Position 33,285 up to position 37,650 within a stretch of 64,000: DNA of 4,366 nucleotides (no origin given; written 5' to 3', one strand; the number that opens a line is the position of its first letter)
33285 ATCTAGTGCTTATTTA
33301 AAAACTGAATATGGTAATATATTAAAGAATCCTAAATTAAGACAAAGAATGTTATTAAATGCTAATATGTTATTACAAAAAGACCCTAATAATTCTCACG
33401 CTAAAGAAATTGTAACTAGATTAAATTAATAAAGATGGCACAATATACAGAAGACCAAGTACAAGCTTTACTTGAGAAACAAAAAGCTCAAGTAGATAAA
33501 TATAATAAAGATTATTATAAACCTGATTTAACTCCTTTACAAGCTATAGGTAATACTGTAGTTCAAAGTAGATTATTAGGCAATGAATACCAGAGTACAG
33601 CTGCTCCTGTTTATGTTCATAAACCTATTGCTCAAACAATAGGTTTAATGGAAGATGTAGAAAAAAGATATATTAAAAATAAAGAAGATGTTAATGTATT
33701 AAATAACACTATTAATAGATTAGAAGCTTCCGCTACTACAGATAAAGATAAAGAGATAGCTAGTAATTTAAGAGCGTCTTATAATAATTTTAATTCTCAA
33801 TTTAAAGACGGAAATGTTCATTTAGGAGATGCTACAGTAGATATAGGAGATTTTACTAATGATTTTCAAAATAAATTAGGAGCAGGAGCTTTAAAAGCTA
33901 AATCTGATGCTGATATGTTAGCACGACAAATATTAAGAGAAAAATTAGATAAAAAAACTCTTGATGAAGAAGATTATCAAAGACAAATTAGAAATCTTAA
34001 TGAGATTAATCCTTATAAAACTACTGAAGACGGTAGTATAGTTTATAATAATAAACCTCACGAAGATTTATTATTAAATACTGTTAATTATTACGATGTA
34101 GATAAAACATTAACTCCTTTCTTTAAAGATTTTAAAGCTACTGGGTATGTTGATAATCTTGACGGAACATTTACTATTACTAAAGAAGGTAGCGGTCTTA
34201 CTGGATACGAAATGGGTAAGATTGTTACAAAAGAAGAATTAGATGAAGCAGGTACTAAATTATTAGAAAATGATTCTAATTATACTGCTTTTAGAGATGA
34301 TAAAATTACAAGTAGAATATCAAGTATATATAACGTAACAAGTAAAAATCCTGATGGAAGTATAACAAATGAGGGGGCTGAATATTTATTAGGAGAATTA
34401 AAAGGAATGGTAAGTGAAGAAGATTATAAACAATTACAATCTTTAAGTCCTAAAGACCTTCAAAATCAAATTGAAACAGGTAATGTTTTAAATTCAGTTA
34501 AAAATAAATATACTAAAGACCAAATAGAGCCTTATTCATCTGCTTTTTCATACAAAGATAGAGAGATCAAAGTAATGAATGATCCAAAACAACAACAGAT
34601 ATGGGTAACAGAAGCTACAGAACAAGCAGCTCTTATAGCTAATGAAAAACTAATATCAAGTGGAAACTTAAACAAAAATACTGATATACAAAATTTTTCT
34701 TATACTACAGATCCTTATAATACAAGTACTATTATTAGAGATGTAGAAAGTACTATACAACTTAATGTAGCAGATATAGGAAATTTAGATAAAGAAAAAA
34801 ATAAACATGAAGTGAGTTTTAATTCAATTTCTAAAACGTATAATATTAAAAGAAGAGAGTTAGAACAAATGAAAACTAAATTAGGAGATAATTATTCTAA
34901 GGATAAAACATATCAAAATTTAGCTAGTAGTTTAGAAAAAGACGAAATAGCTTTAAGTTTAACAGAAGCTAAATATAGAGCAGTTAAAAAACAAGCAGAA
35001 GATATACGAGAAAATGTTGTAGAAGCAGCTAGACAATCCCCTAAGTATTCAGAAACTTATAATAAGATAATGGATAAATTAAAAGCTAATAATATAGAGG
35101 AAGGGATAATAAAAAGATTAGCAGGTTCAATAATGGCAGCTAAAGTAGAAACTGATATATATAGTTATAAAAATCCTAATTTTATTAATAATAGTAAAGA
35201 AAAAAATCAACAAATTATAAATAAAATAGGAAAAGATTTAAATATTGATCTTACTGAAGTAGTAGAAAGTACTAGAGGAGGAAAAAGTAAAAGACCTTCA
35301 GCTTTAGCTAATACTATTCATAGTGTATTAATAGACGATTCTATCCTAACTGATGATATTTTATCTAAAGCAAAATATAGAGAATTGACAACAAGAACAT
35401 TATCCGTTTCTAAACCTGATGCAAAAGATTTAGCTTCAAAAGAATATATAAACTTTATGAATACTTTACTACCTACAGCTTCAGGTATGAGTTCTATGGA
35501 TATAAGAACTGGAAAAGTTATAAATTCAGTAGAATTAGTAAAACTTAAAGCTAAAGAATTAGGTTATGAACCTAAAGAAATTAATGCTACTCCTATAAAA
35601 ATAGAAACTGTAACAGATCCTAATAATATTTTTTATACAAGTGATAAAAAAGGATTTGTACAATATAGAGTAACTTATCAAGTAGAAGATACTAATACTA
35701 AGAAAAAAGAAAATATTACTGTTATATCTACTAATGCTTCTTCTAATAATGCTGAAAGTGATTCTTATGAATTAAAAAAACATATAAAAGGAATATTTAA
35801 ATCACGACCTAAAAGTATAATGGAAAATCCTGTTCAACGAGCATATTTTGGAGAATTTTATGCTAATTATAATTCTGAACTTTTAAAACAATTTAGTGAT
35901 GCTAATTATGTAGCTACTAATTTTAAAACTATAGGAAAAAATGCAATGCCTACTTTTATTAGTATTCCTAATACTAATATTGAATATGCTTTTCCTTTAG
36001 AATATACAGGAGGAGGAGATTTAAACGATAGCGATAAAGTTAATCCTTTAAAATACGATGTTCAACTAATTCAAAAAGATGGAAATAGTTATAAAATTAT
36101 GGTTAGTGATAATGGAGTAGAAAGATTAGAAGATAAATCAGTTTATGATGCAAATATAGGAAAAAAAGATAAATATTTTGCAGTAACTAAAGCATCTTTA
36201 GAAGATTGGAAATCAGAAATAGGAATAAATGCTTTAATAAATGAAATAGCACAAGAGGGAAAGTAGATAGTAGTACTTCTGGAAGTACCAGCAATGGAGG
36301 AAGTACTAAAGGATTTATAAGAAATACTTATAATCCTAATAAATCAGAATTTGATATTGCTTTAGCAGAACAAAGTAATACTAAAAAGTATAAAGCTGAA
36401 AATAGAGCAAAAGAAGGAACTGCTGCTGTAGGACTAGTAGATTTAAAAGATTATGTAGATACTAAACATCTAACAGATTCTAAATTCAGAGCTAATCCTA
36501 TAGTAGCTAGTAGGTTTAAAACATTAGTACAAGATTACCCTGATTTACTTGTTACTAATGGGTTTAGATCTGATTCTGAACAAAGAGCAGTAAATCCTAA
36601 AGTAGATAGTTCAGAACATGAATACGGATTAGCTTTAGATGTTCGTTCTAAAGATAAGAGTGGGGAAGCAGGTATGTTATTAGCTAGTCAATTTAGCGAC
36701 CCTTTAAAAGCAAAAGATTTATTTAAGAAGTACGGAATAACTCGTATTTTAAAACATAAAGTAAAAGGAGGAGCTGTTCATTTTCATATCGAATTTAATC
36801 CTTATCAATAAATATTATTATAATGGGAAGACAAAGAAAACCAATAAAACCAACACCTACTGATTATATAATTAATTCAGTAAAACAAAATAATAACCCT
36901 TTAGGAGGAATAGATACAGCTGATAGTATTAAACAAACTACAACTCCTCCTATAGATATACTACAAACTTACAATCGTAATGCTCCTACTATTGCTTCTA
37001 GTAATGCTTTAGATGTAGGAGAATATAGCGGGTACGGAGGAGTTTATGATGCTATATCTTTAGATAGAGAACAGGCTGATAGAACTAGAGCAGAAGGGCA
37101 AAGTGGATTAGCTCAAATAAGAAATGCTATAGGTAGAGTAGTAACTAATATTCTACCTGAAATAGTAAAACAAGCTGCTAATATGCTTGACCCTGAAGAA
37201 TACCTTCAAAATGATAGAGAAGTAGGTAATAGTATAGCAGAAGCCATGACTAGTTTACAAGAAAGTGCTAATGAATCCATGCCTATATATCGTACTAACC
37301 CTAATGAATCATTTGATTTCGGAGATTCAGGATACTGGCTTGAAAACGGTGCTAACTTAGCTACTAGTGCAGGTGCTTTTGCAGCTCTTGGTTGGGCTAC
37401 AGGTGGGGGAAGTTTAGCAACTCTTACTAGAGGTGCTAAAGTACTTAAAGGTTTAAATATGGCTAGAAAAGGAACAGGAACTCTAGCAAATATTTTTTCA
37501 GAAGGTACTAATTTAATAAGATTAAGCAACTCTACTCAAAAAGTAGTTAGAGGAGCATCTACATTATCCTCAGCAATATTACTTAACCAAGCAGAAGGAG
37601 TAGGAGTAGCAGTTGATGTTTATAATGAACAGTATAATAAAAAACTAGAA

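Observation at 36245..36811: Programmed -1 frameshift (G_GGA_AAG + hairpin) predicted to append an ATG-less M15/VanY peptidase to the 943-aa virion protein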

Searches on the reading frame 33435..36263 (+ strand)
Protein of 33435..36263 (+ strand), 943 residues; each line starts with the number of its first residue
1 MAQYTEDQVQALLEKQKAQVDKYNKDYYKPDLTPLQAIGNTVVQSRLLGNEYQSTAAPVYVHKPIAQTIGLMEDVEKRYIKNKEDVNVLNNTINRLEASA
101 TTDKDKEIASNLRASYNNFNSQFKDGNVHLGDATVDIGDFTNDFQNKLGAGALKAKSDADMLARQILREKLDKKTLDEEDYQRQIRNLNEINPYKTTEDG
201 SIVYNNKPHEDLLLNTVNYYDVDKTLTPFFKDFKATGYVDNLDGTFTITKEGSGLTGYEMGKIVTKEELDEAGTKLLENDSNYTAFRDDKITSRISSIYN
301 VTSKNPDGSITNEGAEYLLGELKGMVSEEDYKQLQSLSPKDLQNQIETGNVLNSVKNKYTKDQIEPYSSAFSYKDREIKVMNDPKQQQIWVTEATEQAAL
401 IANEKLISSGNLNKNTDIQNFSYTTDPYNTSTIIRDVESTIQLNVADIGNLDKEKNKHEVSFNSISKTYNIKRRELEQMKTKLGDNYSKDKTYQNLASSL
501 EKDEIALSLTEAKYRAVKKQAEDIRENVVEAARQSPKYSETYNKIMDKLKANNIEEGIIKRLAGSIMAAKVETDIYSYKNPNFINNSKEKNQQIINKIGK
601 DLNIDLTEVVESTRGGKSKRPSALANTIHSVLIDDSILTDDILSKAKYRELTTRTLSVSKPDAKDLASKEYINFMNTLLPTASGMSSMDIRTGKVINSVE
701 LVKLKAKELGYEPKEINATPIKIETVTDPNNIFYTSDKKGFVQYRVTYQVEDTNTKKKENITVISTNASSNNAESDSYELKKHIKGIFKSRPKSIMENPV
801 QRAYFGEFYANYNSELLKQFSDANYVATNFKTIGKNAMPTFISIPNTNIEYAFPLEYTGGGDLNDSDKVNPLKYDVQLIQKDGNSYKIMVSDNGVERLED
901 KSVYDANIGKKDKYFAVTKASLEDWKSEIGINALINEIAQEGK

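Call 6: search_protein_families(library=pfam, proteins=[window:33435-36263:+], max_evalue=0.01)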
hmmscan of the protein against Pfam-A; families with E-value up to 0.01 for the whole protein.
window:33435-36263:+ (943 aa): 1 family
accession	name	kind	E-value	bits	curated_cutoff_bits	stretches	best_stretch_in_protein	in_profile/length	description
PF14357.11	DUF4404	-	0.0016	19.5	27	1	474-550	3-79/83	Domain of unknown function (DUF4404)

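Call 7: search_protein_families(library=phrogs, proteins=[window:33435-36263:+], max_evalue=0.001)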
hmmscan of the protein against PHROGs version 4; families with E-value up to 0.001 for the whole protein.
window:33435-36263:+ (943 aa): 0 families

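Call 13: find_related_loci(query=window:33435-36263:+, collection=viral_contigs, flank=6000)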
Query window:33435-36263:+ (943 aa) in viral_contigs; peptide patterns used: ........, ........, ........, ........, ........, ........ (x = any residue, [..] = any of these).
6 stretches matched a pattern, but none encodes a relative of the query by tblastn (E <= 1e-3).

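Call 15: find_encoding_contigs(protein=window:33435-36263:+, flank=5000, max_places=6)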
Protein window:33435-36263:+ (943 aa): no gene with exactly this product is on record in the collection.

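Call 17: find_homologous_proteins(query=window:33435-36263:+, max_evalue=0.001)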
Query window:33435-36263:+ (943 aa): 1 proteins with E <= 0.001 among 8000 candidates.
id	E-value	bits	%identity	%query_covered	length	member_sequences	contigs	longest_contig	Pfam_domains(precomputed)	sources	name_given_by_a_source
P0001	0.0e+0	1999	98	100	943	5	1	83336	-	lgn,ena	-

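Call 19: find_encoding_contigs(protein=P0001, flank=10000, max_places=10)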
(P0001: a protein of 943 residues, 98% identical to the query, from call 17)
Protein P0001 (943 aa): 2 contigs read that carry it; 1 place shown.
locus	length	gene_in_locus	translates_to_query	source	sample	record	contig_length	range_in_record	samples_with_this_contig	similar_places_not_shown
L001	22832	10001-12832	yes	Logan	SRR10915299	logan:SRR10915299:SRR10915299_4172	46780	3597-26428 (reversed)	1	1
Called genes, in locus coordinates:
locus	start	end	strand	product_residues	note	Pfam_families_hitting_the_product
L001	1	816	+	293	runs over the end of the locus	PF20508:DUF6734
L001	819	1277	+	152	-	PF05105:Phage_holin_4_1 (weak)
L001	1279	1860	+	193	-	-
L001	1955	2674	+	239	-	PF25702:CrAss_Ring_2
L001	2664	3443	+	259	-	-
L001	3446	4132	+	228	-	PF24228:CrAss_Ring_1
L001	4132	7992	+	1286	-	-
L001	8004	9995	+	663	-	-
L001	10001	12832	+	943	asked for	-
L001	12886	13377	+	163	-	-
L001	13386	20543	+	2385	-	-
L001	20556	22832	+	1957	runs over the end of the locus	?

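Call 62: search_dna_similar(query=window:33435-36263:+, collection=phages, mode=protein, max_evalue=0.001, max_rows=25)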
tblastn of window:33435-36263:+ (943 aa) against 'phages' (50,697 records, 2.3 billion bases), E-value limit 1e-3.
No match.

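Call 80: list_cluster_members(proteins=[P0001, P0003, P0002, P0004])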
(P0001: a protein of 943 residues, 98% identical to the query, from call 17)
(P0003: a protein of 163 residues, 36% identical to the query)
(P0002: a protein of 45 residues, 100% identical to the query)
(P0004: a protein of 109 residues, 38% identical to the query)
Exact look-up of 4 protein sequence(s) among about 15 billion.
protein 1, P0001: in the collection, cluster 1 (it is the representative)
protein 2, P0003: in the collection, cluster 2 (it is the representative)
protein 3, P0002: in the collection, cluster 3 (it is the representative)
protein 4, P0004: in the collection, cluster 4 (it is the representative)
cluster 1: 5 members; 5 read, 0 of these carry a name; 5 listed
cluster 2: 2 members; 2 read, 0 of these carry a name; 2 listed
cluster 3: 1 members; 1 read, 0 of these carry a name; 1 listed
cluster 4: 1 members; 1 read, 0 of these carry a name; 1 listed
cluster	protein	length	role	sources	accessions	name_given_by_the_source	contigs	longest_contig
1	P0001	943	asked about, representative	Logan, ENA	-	-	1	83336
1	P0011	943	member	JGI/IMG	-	-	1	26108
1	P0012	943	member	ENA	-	-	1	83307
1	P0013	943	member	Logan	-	-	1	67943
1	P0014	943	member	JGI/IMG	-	-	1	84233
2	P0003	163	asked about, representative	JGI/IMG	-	-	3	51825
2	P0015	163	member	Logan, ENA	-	-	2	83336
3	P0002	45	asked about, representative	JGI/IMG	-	-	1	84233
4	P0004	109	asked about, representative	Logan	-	-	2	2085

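Call 81: find_encoding_contigs(protein=P0014, flank=1500, max_places=4)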
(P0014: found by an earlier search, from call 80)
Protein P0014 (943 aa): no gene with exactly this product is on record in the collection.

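Call 82: find_encoding_contigs(protein=P0013, flank=1500, max_places=4)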
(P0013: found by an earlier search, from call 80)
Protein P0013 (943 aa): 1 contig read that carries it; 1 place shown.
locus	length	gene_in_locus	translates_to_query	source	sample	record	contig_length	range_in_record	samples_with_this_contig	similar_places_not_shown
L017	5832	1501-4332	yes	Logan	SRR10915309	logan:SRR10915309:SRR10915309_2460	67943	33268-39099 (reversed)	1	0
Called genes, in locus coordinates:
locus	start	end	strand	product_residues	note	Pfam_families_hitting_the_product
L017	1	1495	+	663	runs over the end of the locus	-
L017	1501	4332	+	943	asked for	-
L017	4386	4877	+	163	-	-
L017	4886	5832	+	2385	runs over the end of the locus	-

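Call 83: find_encoding_contigs(protein=P0011, flank=1500, max_places=4)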
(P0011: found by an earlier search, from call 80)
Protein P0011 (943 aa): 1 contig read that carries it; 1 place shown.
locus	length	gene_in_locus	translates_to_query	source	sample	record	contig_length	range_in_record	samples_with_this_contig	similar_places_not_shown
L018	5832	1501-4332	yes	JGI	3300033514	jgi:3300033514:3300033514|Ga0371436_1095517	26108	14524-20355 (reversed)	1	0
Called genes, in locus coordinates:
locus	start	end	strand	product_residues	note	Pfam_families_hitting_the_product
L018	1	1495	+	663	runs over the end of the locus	-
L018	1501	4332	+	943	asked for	-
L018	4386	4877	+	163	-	-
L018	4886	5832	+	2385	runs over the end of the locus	-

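Call 84: find_encoding_contigs(protein=P0012, flank=1500, max_places=4)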
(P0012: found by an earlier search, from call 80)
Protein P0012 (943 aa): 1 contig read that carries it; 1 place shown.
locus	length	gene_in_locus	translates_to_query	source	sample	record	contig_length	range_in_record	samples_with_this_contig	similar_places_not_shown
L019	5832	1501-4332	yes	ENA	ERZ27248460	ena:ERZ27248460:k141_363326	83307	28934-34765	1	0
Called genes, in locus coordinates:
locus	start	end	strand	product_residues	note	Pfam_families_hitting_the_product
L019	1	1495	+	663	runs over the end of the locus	-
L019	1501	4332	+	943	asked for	-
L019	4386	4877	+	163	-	-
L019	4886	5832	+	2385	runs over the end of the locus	-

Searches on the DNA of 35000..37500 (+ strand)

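Call 9: search_dna_similar(query=window:35000-37500:+, collection=phages, mode=distant, max_rows=25)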
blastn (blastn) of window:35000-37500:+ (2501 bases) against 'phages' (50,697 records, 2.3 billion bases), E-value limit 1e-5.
No match.
